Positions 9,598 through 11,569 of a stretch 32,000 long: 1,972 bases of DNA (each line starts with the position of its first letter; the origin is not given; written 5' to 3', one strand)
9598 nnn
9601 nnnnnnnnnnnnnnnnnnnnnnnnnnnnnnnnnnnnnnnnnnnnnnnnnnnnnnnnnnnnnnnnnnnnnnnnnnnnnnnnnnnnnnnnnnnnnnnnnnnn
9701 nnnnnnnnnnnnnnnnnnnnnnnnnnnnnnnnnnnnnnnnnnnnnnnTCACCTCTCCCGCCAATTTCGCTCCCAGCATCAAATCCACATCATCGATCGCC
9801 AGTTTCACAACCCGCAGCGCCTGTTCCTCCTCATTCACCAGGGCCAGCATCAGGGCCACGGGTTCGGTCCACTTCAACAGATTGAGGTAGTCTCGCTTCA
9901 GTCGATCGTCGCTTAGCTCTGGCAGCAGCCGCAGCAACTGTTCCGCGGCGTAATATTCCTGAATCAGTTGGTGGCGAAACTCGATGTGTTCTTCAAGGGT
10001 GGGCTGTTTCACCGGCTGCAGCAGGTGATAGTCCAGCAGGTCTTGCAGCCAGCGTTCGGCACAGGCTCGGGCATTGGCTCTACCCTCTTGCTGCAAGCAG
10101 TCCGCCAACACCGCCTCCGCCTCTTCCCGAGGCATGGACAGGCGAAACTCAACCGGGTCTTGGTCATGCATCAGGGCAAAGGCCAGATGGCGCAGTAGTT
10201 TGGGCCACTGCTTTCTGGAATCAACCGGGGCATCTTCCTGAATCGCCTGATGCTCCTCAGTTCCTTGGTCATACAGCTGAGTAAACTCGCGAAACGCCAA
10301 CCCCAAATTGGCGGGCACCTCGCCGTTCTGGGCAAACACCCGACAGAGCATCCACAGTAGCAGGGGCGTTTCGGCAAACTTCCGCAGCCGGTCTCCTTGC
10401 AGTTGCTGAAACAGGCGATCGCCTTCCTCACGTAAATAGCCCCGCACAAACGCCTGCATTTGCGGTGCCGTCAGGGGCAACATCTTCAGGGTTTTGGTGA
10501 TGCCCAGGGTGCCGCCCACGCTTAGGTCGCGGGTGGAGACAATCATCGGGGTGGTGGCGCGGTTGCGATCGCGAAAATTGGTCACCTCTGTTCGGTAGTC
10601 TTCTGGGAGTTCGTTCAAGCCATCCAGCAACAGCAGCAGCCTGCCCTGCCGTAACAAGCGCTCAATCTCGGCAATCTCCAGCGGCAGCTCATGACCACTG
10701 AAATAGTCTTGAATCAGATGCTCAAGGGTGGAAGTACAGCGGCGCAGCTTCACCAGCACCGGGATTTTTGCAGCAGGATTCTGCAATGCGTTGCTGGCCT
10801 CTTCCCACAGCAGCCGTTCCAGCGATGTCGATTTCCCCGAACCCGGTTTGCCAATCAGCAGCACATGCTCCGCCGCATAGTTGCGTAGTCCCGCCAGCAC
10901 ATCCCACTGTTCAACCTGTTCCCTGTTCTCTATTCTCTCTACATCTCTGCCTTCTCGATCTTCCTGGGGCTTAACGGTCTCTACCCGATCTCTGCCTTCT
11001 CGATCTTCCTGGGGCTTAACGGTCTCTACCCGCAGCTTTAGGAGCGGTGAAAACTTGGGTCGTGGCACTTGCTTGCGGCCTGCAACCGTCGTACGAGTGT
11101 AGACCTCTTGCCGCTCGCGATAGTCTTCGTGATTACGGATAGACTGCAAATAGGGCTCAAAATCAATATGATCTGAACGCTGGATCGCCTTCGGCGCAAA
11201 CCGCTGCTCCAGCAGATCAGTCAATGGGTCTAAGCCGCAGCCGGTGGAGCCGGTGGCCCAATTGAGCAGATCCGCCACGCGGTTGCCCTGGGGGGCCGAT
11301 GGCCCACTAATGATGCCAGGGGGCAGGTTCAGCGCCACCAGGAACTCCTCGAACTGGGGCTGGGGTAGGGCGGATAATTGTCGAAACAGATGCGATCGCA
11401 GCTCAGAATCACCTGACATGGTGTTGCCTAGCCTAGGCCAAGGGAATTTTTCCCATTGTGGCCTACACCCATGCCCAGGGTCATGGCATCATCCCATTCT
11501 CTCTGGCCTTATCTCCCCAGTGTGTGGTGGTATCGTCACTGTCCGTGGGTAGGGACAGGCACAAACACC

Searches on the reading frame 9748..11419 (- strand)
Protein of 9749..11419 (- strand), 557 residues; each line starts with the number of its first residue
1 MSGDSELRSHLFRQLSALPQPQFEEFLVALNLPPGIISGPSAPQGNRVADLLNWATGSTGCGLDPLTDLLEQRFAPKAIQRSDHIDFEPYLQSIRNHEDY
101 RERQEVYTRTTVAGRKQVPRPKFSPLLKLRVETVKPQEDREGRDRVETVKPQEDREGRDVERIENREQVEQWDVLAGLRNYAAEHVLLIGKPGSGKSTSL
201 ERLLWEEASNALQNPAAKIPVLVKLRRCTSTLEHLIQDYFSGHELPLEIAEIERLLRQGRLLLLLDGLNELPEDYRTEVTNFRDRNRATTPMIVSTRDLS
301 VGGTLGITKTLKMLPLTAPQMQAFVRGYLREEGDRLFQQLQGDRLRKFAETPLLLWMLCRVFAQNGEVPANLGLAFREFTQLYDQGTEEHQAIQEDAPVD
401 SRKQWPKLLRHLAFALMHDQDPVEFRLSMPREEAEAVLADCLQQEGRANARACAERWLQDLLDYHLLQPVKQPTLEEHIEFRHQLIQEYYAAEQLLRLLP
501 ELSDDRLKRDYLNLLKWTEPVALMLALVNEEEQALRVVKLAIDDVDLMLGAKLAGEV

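Call 10: find_homologous_proteins(query=window:9748-11419:-)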
Query window:9748-11419:- (557 aa): 483 proteins with E <= 0.001 among 8000 candidates; the best 120 are listed.
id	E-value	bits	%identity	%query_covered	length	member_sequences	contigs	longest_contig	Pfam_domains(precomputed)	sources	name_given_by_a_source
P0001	3.1e-224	764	76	85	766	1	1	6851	PF25757.2,PF02985.29,PF03130.23,PF05729.19,PF13513.13,PF13646.13,PF25767.2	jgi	jgi:hypothetical protein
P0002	2.9e-219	747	66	99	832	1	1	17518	PF00514.30,PF25786.1,PF02985.29,PF03130.23,PF05729.19,PF13513.13,PF01602.27,PF13646.13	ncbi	-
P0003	1.1e-216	739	65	99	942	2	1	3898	PF12717.14,PF10363.16,PF02985.29,PF03130.23,PF05729.19,PF13513.13,PF13646.13,PF25767.2,PF11698.15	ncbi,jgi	jgi:HEAT repeat protein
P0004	2.6e-215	734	67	100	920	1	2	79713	PF02985.29,PF05729.19,PF13646.13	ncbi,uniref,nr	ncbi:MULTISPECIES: HEAT repeat domain-containing protein [Cyanophyceae]|uniref:HEAT repeat domain-co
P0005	1.2e-214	732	64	99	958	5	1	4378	PF02985.29,PF03130.23,PF05729.19,PF13513.13,PF13646.13,PF25767.2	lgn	-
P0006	1.4e-214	732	72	86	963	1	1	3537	PF00514.30,PF02985.29,PF11838.15,PF03130.23,PF05729.19,PF13513.13,PF13646.13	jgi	jgi:HEAT repeat protein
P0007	3.1e-210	718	72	85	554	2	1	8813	PF05729.19,PF13401.13,PF19954.6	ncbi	ncbi:MAG: NACHT domain-containing protein, partial [Cyanobacteria bacterium J06642_9]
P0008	3.2e-205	701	71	84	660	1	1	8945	PF02985.29,PF03130.23,PF05729.19,PF13513.13,PF13646.13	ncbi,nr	ncbi:MAG: NACHT domain-containing protein, partial [Leptolyngbyaceae cyanobacterium RM1_1_2]|nr:NACH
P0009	6.9e-202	690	67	92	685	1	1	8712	PF02985.29,PF03130.23,PF05729.19,PF13513.13,PF13646.13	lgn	-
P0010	5.9e-201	687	68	86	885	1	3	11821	PF00514.30,PF02985.29,PF03130.23,PF05729.19,PF13513.13,PF13646.13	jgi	jgi:HEAT repeat protein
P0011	1.7e-199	682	69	85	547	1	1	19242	PF05729.19,PF19954.6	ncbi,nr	ncbi:MAG: NACHT domain-containing protein [Leptolyngbya sp. SIO4C5]|nr:NACHT domain-containing prote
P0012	3.8e-198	678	70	85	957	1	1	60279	PF13365.13,PF05729.19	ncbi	-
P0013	2.4e-194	665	62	91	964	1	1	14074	PF23271.2,PF12717.14,PF13365.13,PF00514.30,PF26715.1,PF12755.14,PF02985.29,PF11838.15,PF01602.27,PF14663.12,PF25767.2,PF21581.4,PF25786.1,PF22928.3,PF03130.23,PF05729.19,PF13513.13,PF13646.13,PF23227.2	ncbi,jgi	jgi:HEAT repeat protein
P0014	2.5e-194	665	67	85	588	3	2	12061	PF05729.19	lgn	-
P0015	1.7e-193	662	67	87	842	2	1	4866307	PF13365.13,PF00514.30,PF02985.29,PF03130.23,PF05729.19,PF13513.13,PF13646.13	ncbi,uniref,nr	ncbi:HEAT repeat domain-containing protein [Sodalinema gerasimenkoae]|uniref:HEAT repeat domain-cont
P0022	3.5e-174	599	80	62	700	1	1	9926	PF00514.30,PF02985.29,PF03130.23,PF13513.13,PF01602.27,PF13646.13,PF25767.2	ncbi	-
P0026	3.9e-163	562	74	62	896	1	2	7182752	PF01582.26,PF02985.29,PF03130.23,PF05729.19,PF13513.13,PF13676.12,PF01602.27,PF13646.13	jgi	jgi:HEAT repeat protein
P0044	1.4e-115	405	44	99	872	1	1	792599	PF12717.14,PF00514.30,PF02985.29,PF03130.23,PF05729.19,PF13513.13,PF13646.13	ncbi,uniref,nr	ncbi:NACHT domain-containing protein [Nodosilinea nodulosa]|uniref:NACHT domain-containing protein n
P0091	5.5e-109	384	48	85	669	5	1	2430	PF12717.14,PF00514.30,PF12755.14,PF02985.29,PF13401.13,PF01602.27,PF25767.2,PF21581.4,PF03130.23,PF05729.19,PF13513.13,PF13646.13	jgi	jgi:HEAT repeat protein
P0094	7.5e-109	383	47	85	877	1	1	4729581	PF00514.30,PF01347.29,PF10363.16,PF12755.14,PF02985.29,PF11838.15,PF03130.23,PF05729.19,PF13513.13,PF13646.13,PF25767.2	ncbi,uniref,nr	ncbi:HEAT repeat domain-containing protein [Pseudanabaena sp. Chao 1811]|uniref:HEAT repeat domain-c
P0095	9.0e-109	383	48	85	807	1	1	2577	PF12717.14,PF00514.30,PF10363.16,PF24714.2,PF12755.14,PF02985.29,PF13401.13,PF18991.6,PF01602.27,PF14663.12,PF25767.2,PF21581.4,PF11791.15,PF25786.1,PF03130.23,PF05729.19,PF13513.13,PF13646.13,PF23227.2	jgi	jgi:HEAT repeat protein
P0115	4.8e-107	377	48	85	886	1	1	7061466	PF05729.19,PF13646.13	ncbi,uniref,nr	ncbi:HEAT repeat domain-containing protein [Nostoc sp. 'Lobaria pulmonaria (5183) cyanobiont']|unire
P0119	1.6e-106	375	48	85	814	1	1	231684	PF05729.19,PF13646.13,PF00931.29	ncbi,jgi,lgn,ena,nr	ncbi:MAG: NACHT domain-containing protein [Timaviella obliquedivisa GSE-PSE-MK23-08B]|jgi:hypothetic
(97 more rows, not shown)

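Call 18: find_related_loci(query=window:9749-11419:-, collection=genome_contigs, flank=10000)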
Query window:9749-11419:- (557 aa) in genome_contigs; peptide patterns used: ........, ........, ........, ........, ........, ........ (x = any residue, [..] = any of these).
50 stretches matched a pattern; 13 encode a relative of the query (tblastn E <= 1e-3); 13 distinct loci.
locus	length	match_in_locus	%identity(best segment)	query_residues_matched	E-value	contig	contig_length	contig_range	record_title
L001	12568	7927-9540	64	8-557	0e+0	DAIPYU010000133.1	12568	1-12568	MAG TPA_asm: Nodosilinea sp. CTOTU7353 NODE_6573_length_12568_cov_30.431311, whole genome shotgun sequence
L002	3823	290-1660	68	81-557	0e+0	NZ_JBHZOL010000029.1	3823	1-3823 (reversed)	Almyronema epifaneia S1 802, whole genome shotgun sequence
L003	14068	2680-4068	70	77-557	0e+0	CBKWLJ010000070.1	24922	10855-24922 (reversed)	MAG TPA_asm: uncultured bacterium isolate SRR29175779_binner123_Refined_1 genome assembly, contig: ERZ27337281.132, whol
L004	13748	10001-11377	68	85-557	0e+0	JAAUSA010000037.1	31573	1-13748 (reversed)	MAG: Alkalinema sp. RU_4_3 NODE_488_length_31573_cov_3.573777, whole genome shotgun sequence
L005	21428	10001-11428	68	85-557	0e+0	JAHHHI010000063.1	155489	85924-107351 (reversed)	MAG: Kaiparowitsia implicata GSE-PSE-MK54-09C scaffold_49_c1, whole genome shotgun sequence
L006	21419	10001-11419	48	85-557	3e-119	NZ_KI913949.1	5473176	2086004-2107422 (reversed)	Leptolyngbya sp. PCC 6406 LEP6406DRAFT_scaffold1.1, whole genome shotgun sequence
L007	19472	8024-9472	46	57-557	4e-117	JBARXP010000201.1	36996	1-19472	MAG: Elainellaceae cyanobacterium isolate MFD12135_ilm_asm_bin27 k127_66038, whole genome shotgun sequence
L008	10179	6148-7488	50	85-557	1e-113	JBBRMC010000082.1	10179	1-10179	MAG: Leptolyngbyales cyanobacterium isolate La1_maxbin2.496 LA1C_X2.496_k141_257951L_10179_cov_114.3300, whole genome sh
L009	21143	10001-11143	48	166-557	1e-101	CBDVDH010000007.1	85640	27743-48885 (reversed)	MAG TPA_asm: uncultured bacterium isolate SRR21487742_binner12_Refined_110 genome assembly, contig: ERZ26661670.44, whol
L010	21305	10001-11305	43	90-557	2e-90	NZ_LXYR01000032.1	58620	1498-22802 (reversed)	Phormidesmis priestleyi BC1401 Ga0079976_1032, whole genome shotgun sequence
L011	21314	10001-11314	43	87-557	5e-89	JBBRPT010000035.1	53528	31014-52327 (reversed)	MAG: Leptolyngbyales cyanobacterium isolate metawrap_la1_101 W_la1_101_k141_1044028L_53528_cov_22.0150, whole genome sho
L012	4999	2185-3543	44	85-557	3e-86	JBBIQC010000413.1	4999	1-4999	MAG: Oscillatoriales cyanobacterium bin_317 isolate SIF170217_bin_317 NODE_13613_length_4999_cov_3.479369, whole genome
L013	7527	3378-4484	31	174-557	6e-44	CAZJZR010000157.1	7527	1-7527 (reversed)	MAG TPA_asm: uncultured bacterium isolate binchicken_co209_84 genome assembly, contig: NODE_9067_length_7527_cov_6.70784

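Call 31: find_related_loci(query=window:9749-11419:-, collection=metagenome_contigs, flank=6000)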
Query window:9749-11419:- (557 aa) in metagenome_contigs; peptide patterns used: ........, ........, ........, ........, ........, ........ (x = any residue, [..] = any of these).
72 stretches matched a pattern; 8 encode a relative of the query (tblastn E <= 1e-3); 8 distinct loci.
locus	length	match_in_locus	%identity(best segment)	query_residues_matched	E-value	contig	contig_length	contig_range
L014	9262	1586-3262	61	31-557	0e+0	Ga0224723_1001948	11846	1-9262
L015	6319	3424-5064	60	31-557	0e+0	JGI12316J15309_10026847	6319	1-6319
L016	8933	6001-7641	60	31-557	0e+0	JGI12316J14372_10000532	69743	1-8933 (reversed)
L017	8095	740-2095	48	81-557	6e-120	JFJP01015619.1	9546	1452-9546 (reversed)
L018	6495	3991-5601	41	60-557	9e-109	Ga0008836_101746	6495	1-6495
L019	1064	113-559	60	407-557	1e-49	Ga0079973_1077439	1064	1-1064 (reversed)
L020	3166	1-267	82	468-557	1e-40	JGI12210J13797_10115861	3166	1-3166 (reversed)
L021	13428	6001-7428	68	85-557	0e+0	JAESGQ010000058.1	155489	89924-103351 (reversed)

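Call 40: find_encoding_contigs(protein=P0091, flank=3000, max_places=3)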
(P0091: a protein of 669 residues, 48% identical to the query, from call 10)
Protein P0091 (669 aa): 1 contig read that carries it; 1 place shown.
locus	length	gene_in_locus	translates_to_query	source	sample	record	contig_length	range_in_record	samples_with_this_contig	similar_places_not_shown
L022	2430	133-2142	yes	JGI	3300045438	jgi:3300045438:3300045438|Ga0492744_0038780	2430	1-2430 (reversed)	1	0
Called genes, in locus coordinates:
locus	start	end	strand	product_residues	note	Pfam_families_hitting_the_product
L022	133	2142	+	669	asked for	PF05729:NACHT, PF13401:AAA_22, PF12717:Cnd1 (faint), PF13513:HEAT_EZ (faint), PF21581:SCD (faint), PF01602:Adaptin_N (faint), PF13646:HEAT_2 (weak), PF13646:HEAT_2, +5 more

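Call 41: find_encoding_contigs(protein=P0095, flank=3000, max_places=3)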
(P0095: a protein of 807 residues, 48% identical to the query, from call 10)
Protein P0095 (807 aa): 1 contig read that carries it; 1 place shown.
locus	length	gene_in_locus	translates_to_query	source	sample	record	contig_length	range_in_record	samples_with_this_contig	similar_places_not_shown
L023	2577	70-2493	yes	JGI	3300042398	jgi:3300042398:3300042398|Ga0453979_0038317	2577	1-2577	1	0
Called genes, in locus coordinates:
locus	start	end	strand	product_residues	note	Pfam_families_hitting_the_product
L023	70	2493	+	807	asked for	PF05729:NACHT, PF13401:AAA_22, PF12717:Cnd1 (faint), PF25786:HEAT_GCN1_C (faint), PF21581:SCD (faint), PF11791:Aconitase_B_N (faint), PF13646:HEAT_2, PF13646:HEAT_2, +12 more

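Call 45: find_encoding_contigs(protein=P0094, flank=10000, max_places=2)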
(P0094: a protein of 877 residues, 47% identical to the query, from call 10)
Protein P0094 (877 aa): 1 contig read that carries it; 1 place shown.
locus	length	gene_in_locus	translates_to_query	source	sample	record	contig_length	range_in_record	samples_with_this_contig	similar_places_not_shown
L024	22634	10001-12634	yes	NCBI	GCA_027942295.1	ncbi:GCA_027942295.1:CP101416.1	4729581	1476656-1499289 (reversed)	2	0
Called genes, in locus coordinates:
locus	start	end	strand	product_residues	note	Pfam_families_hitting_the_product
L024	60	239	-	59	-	-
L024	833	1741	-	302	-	PF00132:Hexapep (faint)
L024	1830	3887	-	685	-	PF00132:Hexapep (faint), PF25087:GMPPB_C (faint), PF00101:RuBisCO_small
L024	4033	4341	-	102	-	PF03319:EutN_CcmL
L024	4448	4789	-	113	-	PF00936:BMC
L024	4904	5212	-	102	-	PF00936:BMC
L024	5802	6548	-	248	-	PF00936:BMC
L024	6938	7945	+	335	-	PF00072:Response_reg, PF00990:GGDEF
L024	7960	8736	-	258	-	PF00005:ABC_tran, PF13304:AAA_21 (faint)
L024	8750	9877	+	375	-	-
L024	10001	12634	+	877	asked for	PF05729:NACHT, PF02985:HEAT (faint), PF13646:HEAT_2 (weak), PF25767:ARM_TBCD_2nd (faint), PF00514:Arm (faint), PF01347:TPR_Vitellogenin (faint), PF03130:HEAT_PBS (weak), PF13646:HEAT_2, +4 more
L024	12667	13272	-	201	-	PF00872:Transposase_mut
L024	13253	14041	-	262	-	PF13546:DDE_5 (weak)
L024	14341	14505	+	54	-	PF04255:DUF433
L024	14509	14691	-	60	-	-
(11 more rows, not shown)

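Call 56: find_encoding_contigs(protein=P0044, flank=8000, max_places=2)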
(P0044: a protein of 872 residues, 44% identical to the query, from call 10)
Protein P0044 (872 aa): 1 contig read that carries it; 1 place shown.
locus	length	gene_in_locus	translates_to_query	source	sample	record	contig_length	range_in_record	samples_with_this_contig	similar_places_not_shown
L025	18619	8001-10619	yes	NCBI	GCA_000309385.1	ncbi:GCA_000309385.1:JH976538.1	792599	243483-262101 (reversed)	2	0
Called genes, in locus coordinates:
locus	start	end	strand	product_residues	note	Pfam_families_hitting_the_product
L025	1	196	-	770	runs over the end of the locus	PF00656:Peptidase_C14, PF13676:TIR_2, PF14516:AAA_35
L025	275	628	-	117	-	PF19493:Trypco1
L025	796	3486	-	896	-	PF08751:TrwC, PF01443:Viral_helicase1 (faint), PF13245:AAA_19, PF13604:AAA_30, PF22232:TraI_hel_assoc_N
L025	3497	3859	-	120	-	-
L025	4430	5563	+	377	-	-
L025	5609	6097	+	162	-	-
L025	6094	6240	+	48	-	-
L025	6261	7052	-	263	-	PF13340:DUF4096, PF01609:DDE_Tnp_1, PF13586:DDE_Tnp_1_2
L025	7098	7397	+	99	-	-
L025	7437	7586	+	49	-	-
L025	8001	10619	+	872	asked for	PF05729:NACHT (faint), PF03130:HEAT_PBS (faint), PF13513:HEAT_EZ (faint), PF00514:Arm (faint), PF02985:HEAT (faint), PF12717:Cnd1 (faint), PF13646:HEAT_2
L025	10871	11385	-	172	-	PF16095:COR-A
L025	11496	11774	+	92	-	PF13808:DDE_Tnp_1_assoc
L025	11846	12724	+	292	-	PF01609:DDE_Tnp_1, PF13612:DDE_Tnp_1_3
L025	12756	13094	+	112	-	-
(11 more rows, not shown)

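Call 65: find_encoding_contigs(protein=P0115, flank=8000, max_places=1)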
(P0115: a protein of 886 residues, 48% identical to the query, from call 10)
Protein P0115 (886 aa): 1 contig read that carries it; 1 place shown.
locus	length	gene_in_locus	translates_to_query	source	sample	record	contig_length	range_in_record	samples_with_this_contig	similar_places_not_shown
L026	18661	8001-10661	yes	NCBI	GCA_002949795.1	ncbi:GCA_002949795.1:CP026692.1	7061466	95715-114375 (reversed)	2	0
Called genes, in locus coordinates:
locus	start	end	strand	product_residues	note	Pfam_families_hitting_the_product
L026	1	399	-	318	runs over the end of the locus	PF01520:Amidase_3, PF01471:PG_binding_1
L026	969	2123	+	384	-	PF10017:Methyltransf_33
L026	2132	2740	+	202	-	-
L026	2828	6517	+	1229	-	PF11965:DUF3479, PF02514:CobN-Mg_chel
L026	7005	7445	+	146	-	-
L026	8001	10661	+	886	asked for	PF05729:NACHT (weak), PF13646:HEAT_2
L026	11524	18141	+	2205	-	PF00672:HAMP, PF18947:HAMP_2, PF00672:HAMP, PF18947:HAMP_2, PF00672:HAMP, PF00672:HAMP, PF00672:HAMP, PF18947:HAMP_2, +21 more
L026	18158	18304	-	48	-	-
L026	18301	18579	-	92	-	-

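Call 76: search_protein_families(library=pfam, proteins=[P0011, P0007, P0012, P0026, P0004], max_evalue=0.001)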
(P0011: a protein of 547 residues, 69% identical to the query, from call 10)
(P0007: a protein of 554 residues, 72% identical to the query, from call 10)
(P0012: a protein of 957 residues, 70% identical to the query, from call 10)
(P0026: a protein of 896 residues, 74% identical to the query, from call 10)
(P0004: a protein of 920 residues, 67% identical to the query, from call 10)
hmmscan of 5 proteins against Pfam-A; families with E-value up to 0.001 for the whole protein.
P0011 (547 aa): 4 families
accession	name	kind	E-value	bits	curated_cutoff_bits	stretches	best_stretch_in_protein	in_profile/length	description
PF19954.5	EAD10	-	2.3e-26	92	24.1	1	1-76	1-76/77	Effector-associated domain 10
PF05729.18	NACHT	-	6.3e-11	42.8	26.7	1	175-319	3-165/167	NACHT domain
PF05496.18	RuvB_N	-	0.00037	20.7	27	1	146-213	7-71/159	Holliday junction DNA helicase RuvB P-loop domain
PF13191.12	AAA_16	-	0.00066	20.6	32.6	0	155-198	6-50/167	AAA ATPase domain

P0007 (554 aa): 4 families
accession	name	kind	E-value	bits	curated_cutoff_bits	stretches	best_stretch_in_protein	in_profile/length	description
PF19954.5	EAD10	-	3.6e-23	81.8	24.1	1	5-75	7-77/77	Effector-associated domain 10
PF05729.18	NACHT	-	4.2e-12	46.7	26.7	1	172-317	3-166/167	NACHT domain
PF13401.12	AAA_22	-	1.5e-06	28.9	27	1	168-270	4-109/130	AAA domain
PF13191.12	AAA_16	-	0.00031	21.7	32.6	0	153-232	8-89/167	AAA ATPase domain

P0012 (957 aa): 6 families
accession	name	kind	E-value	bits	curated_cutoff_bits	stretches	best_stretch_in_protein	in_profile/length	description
PF13365.12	Trypsin_2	-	5.7e-18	66.5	27.6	1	22-153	1-144/144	Trypsin-like peptidase domain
PF05729.18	NACHT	-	4.7e-10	40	26.7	1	342-489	2-166/167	NACHT domain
PF13646.12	HEAT_2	-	3.7e-05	24.4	27.7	1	749-817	6-74/88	HEAT repeats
PF00089.32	Trypsin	-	8.6e-05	22.9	20.6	1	9-118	12-142/220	Trypsin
PF13191.12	AAA_16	-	0.00016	22.6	32.6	1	320-400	3-85/167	AAA ATPase domain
PF13401.12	AAA_22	-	0.00063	20.5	27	0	342-443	7-107/130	AAA domain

P0026 (896 aa): 11 families
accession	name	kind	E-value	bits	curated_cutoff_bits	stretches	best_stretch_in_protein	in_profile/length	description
PF13646.12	HEAT_2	-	1.3e-38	131.6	27.7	4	573-647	7-83/88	HEAT repeats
PF02985.28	HEAT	-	5e-21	73.2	23.5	0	600-625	3-29/31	HEAT repeat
PF03130.22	HEAT_PBS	-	2.8e-17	61.7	20.9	1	612-638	1-27/27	PBS lyase HEAT-like repeat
PF13676.11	TIR_2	-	2e-12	48.1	28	1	739-866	3-120/122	TIR domain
PF13513.12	HEAT_EZ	-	5e-12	46.5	27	0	597-623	29-55/55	HEAT-like repeat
PF01602.26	Adaptin_N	-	4.6e-06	25.9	37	0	383-493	79-243/524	Adaptin N terminal region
PF01582.25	TIR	-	1.8e-05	25.1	21.3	1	746-870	15-139/179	TIR domain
PF05729.18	NACHT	-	2.1e-05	24.8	26.7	1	22-121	50-167/167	NACHT domain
PF21581.3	SCD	-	0.00013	22.7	27.5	0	629-658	32-61/75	Stromalin conservative domain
PF12717.13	Cnd1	-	0.00033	21.2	26.4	0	413-492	20-106/162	non-SMC mitotic condensation complex subunit 1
PF00610.27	DEP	-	0.00044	20.6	32.7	1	231-268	23-60/72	Domain found in Dishevelled, Egl-10, and Pleckstrin (DEP)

P0004 (920 aa): 6 families
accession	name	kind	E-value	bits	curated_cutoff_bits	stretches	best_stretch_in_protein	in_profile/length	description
PF13646.12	HEAT_2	-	5.5e-16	59.1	27.7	2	669-739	3-74/88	HEAT repeats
PF05729.18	NACHT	-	4.5e-14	53.1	26.7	1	175-320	3-166/167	NACHT domain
PF02985.28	HEAT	-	1.1e-05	25.6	23.5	0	699-721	3-25/31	HEAT repeat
PF13191.12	AAA_16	-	0.00013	23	32.6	0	155-273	6-118/167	AAA ATPase domain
PF13401.12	AAA_22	-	0.00019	22.2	27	0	172-268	5-104/130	AAA domain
PF13513.12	HEAT_EZ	-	0.00058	20.8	27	0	697-721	29-53/55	HEAT-like repeat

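Call 78: find_encoding_contigs(protein=P0022, flank=6000, max_places=1)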
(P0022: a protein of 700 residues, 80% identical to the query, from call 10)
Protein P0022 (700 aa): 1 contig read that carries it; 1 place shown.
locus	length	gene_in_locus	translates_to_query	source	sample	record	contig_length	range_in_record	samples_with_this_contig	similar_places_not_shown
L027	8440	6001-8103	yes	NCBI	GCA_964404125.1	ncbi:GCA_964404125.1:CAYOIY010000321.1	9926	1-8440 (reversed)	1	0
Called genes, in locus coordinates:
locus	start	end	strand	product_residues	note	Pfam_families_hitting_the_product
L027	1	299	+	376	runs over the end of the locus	PF19954:EAD10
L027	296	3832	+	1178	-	PF20703:nSTAND1, PF13191:AAA_16 (weak), PF19954:EAD10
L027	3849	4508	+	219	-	PF19954:EAD10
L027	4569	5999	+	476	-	PF01609:DDE_Tnp_1 (faint)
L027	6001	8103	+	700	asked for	PF02985:HEAT (faint), PF03130:HEAT_PBS (faint), PF13513:HEAT_EZ (faint), PF25767:ARM_TBCD_2nd (faint), PF00514:Arm (faint), PF01602:Adaptin_N (faint), PF13646:HEAT_2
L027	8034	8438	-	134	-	?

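Call 79: find_encoding_contigs(protein=P0001, flank=6000, max_places=1)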
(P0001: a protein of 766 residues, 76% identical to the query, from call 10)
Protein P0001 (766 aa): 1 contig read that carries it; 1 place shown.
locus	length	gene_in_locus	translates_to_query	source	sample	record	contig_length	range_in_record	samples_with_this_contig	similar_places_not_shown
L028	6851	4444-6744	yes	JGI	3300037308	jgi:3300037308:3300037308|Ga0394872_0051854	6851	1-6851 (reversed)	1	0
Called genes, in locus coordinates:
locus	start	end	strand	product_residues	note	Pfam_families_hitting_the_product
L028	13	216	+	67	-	-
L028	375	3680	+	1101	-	PF04851:ResIII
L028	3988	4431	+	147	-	-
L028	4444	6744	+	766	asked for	PF05729:NACHT, PF13513:HEAT_EZ (faint), PF02985:HEAT (faint), PF13646:HEAT_2, PF25757:TPR_DNAAF5 (faint), PF13646:HEAT_2, PF03130:HEAT_PBS (weak), PF13646:HEAT_2, +1 more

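Call 80: find_encoding_contigs(protein=P0004, flank=8000, max_places=2)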
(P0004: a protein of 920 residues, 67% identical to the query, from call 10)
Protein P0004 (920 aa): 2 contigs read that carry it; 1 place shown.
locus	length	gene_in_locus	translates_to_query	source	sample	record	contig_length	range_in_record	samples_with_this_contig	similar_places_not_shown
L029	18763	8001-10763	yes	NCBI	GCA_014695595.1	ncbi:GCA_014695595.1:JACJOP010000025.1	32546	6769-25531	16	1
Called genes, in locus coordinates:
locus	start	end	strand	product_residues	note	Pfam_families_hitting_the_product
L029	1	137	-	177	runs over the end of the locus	PF22736:NNH5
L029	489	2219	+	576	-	PF02463:SMC_N, PF13175:AAA_15 (weak), PF13476:AAA_23, PF13304:AAA_21 (faint)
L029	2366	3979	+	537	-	PF00999:Na_H_Exchanger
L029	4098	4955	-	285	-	-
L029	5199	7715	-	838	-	PF00027:cNMP_binding, PF00158:Sigma54_activat, PF25601:AAA_lid_14, PF12801:Fer4_5 (weak)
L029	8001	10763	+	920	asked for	PF05729:NACHT, PF02985:HEAT (faint), PF13646:HEAT_2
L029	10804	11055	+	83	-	PF03683:UPF0175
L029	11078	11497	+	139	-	-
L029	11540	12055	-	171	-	PF03734:YkuD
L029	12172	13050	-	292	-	PF00126:HTH_1, PF03466:LysR_substrate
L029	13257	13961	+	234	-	PF02678:Pirin, PF17954:Pirin_C_2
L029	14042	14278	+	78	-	PF09360:zf-CDGSH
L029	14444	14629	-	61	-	-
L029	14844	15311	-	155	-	PF00502:Phycobilisome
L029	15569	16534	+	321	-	PF01063:Aminotran_4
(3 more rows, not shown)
